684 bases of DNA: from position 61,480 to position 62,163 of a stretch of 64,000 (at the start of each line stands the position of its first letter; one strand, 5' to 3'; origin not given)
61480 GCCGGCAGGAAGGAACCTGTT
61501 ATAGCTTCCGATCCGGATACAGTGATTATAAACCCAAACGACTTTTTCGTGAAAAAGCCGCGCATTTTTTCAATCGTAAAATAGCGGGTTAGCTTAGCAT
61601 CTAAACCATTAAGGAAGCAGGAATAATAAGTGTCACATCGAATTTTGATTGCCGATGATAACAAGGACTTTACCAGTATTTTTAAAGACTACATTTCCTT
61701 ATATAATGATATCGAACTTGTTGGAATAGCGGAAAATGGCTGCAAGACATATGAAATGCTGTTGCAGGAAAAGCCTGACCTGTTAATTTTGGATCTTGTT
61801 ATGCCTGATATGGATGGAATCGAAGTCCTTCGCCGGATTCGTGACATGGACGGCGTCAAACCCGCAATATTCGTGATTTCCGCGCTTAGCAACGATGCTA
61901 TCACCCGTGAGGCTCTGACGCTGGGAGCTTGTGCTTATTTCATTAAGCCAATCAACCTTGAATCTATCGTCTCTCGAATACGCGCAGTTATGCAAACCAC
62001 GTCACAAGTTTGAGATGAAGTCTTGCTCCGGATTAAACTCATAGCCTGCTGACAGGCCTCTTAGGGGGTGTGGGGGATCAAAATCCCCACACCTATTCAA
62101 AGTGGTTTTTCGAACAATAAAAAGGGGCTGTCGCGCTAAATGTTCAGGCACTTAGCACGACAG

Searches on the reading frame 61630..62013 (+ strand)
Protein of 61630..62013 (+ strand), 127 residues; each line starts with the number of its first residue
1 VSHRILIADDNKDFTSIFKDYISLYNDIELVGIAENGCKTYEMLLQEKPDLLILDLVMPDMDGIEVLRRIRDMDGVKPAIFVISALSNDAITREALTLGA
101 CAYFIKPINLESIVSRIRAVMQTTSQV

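Call 4: search_protein_families(library=pfam, proteins=[window:61630-62013:+], max_evalue=0.01)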
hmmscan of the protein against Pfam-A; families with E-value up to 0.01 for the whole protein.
window:61630-62013:+ (127 aa): 1 family
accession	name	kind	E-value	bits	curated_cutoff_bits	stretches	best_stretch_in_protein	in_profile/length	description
PF00072.30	Response_reg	-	8.9e-23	81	30.2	1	5-118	1-111/111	Response regulator receiver domain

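Call 35: search_solved_structures(query=window:61630-62013:+, show_alignments=1, max_evalue=1e-12)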
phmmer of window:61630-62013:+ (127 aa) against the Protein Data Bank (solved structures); distinct sequences matched with E-value up to 1e-12: 31.
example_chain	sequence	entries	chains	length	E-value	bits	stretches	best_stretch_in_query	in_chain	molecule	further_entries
1dz3_A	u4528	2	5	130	6.1e-27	97.1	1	1-125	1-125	Stage 0 sporulation protein A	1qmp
9phz_E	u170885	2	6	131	4e-26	94.4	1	4-121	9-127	Stage 0 sporulation protein A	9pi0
5wq0_B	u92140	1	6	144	2.4e-17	66.1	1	4-120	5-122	Stage 0 sporulation protein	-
5hev_A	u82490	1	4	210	4.5e-17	65.3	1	4-121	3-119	Response regulator protein VraR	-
6er7_A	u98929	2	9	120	6.4e-17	64.8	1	4-121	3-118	120aa long hypothetical chemotaxis protein (CheY)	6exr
5wq0_D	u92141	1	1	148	2e-16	63.2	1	4-119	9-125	Stage 0 sporulation protein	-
9xzo_A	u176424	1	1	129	2.1e-15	59.9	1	4-121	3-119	De novo protein M1X0B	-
9ji3_J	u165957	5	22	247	2.3e-15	59.7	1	4-123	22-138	DNA-binding response regulator | Possible two component system response transcriptional positive regulator PhoP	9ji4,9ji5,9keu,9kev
3r0j_A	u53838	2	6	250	2.4e-15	59.7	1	4-123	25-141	POSSIBLE TWO COMPONENT SYSTEM RESPONSE TRANSCRIPTIONAL POSITIVE REGULATOR PHOP | Response regulator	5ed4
1tmy_A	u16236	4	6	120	1.3e-14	57.3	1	1-119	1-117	CHEY PROTEIN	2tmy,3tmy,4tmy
4iga_A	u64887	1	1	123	1.4e-14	57.2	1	1-119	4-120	Chemotaxis protein CheY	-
3t8y_A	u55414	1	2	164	1.5e-14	57.1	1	4-114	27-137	Chemotaxis response regulator protein-glutamate methylesterase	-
1u0s_Y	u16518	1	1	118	3.5e-14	55.9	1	3-118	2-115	Chemotaxis protein cheY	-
1nxo_A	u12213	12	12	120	5e-14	55.5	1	4-122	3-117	DNA-binding response regulator | Response regulator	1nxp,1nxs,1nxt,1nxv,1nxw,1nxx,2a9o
3nnn_A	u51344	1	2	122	5.5e-14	55.3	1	1-122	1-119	DNA BINDING RESPONSE REGULATOR D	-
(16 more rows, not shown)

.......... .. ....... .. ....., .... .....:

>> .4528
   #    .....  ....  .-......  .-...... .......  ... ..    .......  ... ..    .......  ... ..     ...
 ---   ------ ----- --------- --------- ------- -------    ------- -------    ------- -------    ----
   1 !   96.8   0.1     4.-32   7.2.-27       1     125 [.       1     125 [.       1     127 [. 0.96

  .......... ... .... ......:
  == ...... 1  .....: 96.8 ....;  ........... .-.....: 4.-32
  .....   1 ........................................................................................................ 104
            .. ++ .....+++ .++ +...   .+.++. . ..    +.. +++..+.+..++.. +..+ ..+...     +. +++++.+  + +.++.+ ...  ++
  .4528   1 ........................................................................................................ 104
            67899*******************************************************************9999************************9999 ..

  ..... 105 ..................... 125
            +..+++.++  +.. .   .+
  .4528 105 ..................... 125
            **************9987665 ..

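Call 39: find_homologous_proteins(query=window:61630-62013:+, max_evalue=1e-8)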
Query window:61630-62013:+ (127 aa): 39 proteins with E <= 1e-8 among 217 candidates.
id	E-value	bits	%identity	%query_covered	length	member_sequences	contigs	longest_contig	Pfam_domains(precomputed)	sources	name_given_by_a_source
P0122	5.9e-73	260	98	100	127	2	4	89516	PF00072.31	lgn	-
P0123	1.7e-51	191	78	94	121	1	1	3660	PF00072.31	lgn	-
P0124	1.5e-50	188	71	93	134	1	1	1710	PF00072.31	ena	-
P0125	6.8e-40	153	62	97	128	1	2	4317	PF00072.31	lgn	-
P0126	1.9e-35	139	59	92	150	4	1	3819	PF00072.31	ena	-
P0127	1.5e-33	133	55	97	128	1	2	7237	PF00072.31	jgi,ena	-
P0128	1.8e-33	133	55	97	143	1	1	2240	PF00072.31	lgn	-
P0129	4.9e-30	122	51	94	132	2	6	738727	PF00072.31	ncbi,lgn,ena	-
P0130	2.9e-12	64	36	95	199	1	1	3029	PF12728.14,PF00072.31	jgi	-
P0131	4.9e-12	64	36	93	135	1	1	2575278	PF00072.31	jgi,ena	jgi:CheY-like chemotaxis protein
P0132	1.4e-11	62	39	99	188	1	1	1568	PF00072.31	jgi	jgi:DNA-binding response OmpR family regulator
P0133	1.4e-11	62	37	95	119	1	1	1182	PF00072.31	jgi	jgi:CheY-like chemotaxis protein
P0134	2.5e-11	61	42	75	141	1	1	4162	PF00072.31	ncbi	ncbi:MAG: response regulator, partial [Acidobacteriota bacterium]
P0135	7.8e-11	60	34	96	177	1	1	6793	PF00072.31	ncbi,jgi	jgi:DNA-binding response OmpR family regulator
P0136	8.9e-11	60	38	94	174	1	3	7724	PF00072.31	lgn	-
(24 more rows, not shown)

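Call 40: find_encoding_contigs(protein=P0129, flank=8000, max_places=2)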
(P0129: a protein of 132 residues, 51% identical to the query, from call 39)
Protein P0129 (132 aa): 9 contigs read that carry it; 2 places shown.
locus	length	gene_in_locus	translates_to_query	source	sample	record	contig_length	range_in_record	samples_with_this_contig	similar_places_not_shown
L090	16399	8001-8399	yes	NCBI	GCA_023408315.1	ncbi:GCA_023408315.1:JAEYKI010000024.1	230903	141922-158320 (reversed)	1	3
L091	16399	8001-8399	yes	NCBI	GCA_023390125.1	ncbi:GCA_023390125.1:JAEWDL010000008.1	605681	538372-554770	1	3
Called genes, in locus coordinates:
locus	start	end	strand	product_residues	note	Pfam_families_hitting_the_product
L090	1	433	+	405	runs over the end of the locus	PF00817:IMS, PF21999:IMS_HHH_1 (weak), PF11799:IMS_C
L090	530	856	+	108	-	-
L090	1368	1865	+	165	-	PF07155:ECF-ribofla_trS (weak), PF12822:ECF_trnsprt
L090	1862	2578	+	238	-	-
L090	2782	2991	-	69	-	-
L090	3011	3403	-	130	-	-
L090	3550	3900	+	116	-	PF07859:Abhydrolase_3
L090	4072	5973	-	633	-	PF13520:AA_permease_2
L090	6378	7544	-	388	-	PF13439:Glyco_transf_4, PF13579:Glyco_trans_4_4, PF00534:Glycos_transf_1, PF13692:Glyco_trans_1_4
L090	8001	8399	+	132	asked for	PF00072:Response_reg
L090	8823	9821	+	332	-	PF28533:DUF8429 (weak), PF11932:DUF3450 (faint), PF27583:BEGAIN_coil (weak), PF02183:HALZ (faint), PF01522:Polysacc_deac_1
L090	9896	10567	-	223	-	PF24741:AlkZ-rel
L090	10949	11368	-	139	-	PF12773:DZR (weak), PF13240:Zn_Ribbon_1, PF13828:DUF4190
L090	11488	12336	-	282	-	-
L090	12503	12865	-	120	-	-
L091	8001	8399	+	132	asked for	PF00072:Response_reg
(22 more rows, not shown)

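Call 41: find_encoding_contigs(protein=P0127, flank=8000, max_places=2)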
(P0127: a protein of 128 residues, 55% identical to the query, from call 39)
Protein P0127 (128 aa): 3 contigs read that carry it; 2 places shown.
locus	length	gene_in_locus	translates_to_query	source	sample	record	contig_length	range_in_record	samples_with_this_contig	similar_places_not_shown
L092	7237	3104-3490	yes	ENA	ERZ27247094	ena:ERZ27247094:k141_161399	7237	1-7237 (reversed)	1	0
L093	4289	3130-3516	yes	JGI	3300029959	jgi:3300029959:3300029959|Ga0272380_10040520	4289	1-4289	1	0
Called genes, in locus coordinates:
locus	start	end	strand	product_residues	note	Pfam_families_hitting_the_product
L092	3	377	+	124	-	?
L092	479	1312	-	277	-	PF04909:Amidohydro_2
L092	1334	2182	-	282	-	PF16881:LIAS_N, PF04055:Radical_SAM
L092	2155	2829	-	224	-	PF21948:LplA-B_cat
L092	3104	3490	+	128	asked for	PF00072:Response_reg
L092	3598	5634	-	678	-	PF08447:PAS_3, PF13426:PAS_9 (faint), PF08447:PAS_3, PF00989:PAS, PF08448:PAS_4, PF00512:HisKA, PF02518:HATPase_c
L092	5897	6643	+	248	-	PF00072:Response_reg, PF08769:Spo0A_C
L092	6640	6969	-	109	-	PF00072:Response_reg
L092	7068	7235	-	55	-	?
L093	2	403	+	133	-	?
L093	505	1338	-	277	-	PF04909:Amidohydro_2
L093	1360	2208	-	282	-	PF16881:LIAS_N, PF04055:Radical_SAM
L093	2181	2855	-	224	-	PF21948:LplA-B_cat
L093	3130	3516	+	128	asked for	PF00072:Response_reg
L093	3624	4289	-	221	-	?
